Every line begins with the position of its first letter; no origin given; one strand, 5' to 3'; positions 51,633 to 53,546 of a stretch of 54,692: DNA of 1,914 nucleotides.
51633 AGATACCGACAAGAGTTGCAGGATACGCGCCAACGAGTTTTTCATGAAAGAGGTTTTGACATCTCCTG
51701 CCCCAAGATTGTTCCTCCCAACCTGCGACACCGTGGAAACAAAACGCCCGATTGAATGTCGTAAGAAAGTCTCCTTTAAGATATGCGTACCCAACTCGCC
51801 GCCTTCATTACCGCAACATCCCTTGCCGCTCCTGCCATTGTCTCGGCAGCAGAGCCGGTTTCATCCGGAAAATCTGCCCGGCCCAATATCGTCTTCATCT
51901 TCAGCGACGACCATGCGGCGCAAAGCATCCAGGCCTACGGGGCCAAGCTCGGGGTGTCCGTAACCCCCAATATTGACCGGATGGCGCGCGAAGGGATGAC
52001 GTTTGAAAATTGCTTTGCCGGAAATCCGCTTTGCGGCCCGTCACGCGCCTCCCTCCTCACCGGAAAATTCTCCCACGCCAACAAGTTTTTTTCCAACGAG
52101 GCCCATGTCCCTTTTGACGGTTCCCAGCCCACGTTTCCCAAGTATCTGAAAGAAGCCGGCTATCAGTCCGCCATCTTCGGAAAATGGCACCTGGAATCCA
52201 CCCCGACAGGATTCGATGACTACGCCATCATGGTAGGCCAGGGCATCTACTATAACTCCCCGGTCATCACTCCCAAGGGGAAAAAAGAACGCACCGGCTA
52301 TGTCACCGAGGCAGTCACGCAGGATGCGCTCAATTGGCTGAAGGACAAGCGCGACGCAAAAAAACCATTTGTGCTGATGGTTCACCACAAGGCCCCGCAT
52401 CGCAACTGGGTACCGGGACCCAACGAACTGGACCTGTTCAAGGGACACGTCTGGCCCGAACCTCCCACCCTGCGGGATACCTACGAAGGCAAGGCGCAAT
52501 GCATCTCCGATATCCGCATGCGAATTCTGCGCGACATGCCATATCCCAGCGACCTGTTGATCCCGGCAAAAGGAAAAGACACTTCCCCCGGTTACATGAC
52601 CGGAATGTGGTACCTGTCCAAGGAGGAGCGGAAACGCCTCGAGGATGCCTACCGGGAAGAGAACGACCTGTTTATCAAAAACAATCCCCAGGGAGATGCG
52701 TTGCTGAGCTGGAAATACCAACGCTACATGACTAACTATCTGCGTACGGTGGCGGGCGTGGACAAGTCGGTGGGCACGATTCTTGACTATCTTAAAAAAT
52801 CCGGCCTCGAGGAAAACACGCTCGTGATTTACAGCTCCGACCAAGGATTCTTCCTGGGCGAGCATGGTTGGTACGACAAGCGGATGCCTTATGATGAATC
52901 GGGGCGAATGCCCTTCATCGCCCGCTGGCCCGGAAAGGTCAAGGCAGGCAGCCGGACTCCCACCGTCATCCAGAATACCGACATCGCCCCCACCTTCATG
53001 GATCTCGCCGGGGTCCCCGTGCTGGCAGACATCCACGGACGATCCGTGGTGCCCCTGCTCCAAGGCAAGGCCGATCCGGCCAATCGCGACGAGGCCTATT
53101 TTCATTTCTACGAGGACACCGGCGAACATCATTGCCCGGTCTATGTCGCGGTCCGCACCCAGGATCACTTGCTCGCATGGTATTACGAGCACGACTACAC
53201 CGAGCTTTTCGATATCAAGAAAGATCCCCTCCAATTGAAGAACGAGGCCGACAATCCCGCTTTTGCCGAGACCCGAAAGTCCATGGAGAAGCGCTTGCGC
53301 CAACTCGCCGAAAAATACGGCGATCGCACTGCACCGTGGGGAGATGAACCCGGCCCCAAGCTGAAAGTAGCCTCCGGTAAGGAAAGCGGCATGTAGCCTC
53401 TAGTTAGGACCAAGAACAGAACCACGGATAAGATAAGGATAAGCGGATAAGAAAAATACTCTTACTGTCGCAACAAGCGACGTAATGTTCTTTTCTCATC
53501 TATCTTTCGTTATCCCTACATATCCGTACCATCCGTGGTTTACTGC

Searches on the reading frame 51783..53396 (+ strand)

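Call 96: search_protein_families(library=pfam, proteins=[window:51783-53396:+], max_evalue=0.00001)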
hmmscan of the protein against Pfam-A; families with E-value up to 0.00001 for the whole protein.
window:51783-53396:+ (537 aa): 3 families
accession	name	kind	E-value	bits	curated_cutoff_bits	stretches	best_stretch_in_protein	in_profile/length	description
PF00884.28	Sulfatase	-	1.4e-54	185.9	25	1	34-411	1-301/301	Sulfatase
PF16347.10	SGSH_C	-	4.7e-44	150.7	29.3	1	359-510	1-153/154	N-sulphoglucosamine sulphohydrolase, C-terminal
PF01663.27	Phosphodiest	-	4.6e-09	36.8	23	0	318-356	183-221/342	Type I phosphodiesterase / nucleotide pyrophosphatase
